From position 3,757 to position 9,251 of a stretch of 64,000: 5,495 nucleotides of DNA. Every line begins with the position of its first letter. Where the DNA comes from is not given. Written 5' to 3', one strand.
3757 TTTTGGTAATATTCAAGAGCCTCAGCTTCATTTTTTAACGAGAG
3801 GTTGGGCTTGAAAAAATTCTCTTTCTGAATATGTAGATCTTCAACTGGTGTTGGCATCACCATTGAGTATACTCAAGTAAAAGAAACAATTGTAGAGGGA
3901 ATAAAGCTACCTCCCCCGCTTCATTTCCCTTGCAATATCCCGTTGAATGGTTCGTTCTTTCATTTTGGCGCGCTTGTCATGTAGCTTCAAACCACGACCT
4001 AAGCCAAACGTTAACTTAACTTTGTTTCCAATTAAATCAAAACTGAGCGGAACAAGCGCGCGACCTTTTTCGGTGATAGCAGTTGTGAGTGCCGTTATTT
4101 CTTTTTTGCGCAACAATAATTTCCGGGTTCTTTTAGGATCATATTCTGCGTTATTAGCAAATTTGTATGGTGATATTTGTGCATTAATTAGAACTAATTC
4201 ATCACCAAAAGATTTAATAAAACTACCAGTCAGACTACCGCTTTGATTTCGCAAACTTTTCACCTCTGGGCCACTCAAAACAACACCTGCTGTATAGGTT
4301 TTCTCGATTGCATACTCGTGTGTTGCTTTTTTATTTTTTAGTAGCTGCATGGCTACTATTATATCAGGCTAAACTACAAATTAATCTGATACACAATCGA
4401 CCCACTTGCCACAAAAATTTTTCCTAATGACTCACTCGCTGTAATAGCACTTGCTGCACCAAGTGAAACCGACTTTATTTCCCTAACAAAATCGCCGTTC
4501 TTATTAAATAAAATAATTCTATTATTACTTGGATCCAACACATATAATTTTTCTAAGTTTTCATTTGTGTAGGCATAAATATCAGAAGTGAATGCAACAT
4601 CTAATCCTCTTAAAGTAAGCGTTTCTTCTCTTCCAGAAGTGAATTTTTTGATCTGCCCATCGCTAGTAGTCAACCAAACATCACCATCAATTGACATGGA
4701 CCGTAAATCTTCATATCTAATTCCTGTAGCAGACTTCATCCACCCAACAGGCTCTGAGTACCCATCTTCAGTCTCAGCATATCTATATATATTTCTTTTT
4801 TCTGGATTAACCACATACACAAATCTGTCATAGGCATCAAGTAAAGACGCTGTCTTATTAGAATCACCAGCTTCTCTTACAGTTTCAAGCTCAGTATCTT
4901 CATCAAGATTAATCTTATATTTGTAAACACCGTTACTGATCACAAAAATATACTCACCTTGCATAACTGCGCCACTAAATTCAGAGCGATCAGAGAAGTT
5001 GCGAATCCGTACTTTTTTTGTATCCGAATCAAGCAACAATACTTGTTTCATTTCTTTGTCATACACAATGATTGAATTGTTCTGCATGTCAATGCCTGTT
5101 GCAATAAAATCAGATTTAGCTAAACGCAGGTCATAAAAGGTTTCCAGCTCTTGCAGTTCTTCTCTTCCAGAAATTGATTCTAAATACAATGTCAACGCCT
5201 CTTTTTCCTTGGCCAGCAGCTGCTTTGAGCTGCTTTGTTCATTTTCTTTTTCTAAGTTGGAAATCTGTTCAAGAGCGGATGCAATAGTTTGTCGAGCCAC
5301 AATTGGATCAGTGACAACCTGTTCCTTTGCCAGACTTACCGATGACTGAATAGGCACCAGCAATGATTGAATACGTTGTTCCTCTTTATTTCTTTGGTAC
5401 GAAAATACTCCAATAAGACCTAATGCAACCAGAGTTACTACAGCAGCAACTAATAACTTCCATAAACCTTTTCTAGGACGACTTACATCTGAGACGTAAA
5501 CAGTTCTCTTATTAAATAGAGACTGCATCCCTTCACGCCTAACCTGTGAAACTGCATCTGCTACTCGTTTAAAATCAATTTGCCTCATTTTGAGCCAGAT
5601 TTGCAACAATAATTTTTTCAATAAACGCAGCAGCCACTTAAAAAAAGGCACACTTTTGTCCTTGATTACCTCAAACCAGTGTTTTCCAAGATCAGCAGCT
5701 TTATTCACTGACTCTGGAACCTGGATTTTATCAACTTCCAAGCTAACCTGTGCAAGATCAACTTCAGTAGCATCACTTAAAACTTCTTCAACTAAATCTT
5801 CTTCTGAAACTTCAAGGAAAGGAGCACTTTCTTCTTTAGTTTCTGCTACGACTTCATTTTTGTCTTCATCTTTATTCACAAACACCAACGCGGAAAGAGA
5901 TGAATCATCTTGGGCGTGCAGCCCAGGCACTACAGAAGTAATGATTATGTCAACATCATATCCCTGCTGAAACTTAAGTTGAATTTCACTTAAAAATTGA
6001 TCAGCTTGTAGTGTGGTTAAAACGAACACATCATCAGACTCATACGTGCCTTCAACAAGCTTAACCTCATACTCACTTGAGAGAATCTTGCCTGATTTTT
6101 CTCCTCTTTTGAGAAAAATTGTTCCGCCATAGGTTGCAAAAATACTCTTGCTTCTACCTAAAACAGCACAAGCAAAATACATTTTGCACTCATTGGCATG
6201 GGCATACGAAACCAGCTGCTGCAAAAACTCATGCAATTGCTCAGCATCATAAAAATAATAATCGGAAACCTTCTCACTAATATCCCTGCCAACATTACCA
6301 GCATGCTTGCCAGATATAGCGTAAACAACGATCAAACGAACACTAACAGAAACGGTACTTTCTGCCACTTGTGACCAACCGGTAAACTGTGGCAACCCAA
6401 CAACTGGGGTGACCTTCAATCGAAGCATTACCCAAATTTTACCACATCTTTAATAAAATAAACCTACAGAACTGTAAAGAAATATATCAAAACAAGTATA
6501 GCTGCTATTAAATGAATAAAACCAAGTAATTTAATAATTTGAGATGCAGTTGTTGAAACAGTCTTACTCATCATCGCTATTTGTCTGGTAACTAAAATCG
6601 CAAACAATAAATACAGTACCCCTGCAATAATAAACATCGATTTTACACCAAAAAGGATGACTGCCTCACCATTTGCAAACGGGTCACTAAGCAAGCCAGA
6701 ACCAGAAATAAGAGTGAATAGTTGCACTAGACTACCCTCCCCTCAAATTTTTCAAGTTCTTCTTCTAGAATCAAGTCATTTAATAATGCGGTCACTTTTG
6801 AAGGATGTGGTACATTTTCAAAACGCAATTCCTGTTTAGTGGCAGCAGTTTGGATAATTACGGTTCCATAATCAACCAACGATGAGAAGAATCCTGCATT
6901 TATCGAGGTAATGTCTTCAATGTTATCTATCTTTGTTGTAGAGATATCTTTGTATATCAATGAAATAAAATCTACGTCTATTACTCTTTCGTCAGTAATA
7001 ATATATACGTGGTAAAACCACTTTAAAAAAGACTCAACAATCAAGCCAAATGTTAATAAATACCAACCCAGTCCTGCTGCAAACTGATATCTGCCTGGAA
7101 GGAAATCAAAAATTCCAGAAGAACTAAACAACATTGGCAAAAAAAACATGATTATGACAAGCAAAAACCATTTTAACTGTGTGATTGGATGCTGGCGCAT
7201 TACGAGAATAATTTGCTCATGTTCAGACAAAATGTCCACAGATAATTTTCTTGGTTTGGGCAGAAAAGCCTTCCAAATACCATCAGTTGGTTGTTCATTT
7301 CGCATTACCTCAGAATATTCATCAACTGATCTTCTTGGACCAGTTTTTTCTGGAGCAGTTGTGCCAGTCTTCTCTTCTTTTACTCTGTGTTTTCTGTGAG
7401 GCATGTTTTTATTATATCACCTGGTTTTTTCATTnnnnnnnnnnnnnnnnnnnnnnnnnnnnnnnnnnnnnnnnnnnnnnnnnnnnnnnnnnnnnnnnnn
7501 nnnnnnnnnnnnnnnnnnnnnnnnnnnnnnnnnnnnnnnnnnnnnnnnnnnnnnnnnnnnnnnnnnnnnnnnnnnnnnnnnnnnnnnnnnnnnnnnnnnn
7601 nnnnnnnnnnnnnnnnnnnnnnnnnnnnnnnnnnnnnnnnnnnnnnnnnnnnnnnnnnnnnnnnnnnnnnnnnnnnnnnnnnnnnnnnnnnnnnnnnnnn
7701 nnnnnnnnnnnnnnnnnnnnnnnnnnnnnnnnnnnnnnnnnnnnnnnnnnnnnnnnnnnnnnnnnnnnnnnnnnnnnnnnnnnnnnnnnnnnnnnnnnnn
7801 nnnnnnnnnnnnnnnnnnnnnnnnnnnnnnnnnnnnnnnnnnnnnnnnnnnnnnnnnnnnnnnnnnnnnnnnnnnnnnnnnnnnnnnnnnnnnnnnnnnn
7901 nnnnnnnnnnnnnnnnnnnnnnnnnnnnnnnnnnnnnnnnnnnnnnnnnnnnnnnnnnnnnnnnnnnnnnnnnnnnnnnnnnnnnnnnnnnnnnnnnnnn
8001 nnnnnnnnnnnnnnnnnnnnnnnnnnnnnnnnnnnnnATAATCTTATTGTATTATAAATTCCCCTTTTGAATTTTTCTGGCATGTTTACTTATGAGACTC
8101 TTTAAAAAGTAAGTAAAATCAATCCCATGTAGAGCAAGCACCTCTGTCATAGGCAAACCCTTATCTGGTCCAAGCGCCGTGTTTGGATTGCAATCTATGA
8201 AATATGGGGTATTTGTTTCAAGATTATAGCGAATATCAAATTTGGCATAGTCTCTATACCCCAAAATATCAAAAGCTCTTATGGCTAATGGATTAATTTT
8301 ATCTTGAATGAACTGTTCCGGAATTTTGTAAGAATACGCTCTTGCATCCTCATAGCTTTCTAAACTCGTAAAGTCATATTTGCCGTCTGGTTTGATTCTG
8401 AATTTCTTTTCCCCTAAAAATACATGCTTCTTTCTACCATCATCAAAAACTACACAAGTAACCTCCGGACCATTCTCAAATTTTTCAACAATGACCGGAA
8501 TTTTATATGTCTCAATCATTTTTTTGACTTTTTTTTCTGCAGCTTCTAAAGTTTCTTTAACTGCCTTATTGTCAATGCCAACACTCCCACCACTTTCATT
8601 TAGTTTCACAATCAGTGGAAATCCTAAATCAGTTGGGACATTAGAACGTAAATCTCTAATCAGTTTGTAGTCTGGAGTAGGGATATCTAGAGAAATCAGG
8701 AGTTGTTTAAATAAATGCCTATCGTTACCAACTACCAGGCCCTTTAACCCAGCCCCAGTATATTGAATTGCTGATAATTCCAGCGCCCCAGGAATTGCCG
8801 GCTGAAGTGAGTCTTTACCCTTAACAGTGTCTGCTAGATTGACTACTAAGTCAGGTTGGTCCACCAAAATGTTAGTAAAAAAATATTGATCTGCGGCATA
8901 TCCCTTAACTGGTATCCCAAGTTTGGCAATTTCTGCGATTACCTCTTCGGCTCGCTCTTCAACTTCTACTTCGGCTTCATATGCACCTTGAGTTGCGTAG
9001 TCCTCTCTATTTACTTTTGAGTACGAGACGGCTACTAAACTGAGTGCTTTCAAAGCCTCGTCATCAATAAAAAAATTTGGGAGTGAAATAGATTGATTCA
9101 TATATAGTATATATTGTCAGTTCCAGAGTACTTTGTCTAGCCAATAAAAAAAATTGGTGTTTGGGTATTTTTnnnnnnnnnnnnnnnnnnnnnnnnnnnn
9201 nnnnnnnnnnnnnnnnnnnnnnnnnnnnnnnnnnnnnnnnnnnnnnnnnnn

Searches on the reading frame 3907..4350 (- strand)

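Call 51: search_protein_families(library=pfam, proteins=[window:3907-4350:-], max_evalue=0.001)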
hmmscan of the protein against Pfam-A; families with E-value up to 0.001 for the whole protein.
window:3907-4350:- (147 aa): 1 family
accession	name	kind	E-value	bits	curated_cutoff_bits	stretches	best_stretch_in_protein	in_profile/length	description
PF01668.23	SmpB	-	6e-46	156.4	27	1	4-145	2-143/143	SmpB protein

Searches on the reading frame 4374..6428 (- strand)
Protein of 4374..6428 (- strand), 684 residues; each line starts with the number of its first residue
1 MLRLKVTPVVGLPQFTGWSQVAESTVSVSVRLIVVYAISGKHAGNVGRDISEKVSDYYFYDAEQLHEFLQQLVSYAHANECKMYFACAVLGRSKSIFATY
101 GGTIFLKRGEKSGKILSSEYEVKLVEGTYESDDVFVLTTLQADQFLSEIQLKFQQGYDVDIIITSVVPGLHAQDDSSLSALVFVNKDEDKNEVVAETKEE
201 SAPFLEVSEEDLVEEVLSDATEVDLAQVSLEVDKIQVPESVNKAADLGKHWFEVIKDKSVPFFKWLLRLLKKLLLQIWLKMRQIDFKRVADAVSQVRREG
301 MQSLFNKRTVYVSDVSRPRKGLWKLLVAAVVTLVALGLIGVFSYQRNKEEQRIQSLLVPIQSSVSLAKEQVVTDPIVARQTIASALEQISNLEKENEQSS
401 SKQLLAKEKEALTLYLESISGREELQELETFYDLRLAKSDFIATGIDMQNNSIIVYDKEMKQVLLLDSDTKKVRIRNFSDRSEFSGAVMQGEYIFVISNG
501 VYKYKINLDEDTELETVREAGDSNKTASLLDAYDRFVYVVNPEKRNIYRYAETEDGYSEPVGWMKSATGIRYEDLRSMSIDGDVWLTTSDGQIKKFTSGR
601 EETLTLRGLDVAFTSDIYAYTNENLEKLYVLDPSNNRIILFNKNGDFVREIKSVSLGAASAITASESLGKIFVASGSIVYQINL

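Call 51: search_protein_families(library=pfam, proteins=[window:4374-6428:-], max_evalue=0.001)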
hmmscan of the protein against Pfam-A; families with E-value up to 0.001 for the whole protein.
window:4374-6428:- (684 aa): 1 family
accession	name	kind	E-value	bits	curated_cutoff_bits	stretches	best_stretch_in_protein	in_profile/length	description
PF17170.10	DUF5128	-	0.00015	21.5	22.9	0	626-653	54-81/321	6-bladed beta-propeller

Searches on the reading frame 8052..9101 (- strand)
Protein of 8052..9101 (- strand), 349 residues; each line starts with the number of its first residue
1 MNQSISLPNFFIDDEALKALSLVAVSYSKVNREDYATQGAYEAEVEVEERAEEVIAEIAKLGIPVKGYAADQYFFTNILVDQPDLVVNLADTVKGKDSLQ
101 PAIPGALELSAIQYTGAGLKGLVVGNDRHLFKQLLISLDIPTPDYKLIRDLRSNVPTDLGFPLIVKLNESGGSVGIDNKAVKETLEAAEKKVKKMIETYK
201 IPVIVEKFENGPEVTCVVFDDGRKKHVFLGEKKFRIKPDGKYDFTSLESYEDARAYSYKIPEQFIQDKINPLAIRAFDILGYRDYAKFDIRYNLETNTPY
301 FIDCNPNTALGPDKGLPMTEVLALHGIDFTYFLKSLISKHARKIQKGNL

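Call 51: search_protein_families(library=pfam, proteins=[window:8052-9101:-], max_evalue=0.001)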
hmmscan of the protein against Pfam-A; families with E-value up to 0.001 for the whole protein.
window:8052-9101:- (349 aa): 2 families
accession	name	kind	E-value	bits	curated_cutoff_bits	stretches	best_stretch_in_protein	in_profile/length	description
PF07478.18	Dala_Dala_lig_C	-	7e-17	62.1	24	1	150-337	26-203/204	D-ala D-ala ligase C-terminus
PF01071.24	GARS_A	-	0.00022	21.6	27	1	129-228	4-108/194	Phosphoribosylglycinamide synthetase, ATP-grasp (A) domain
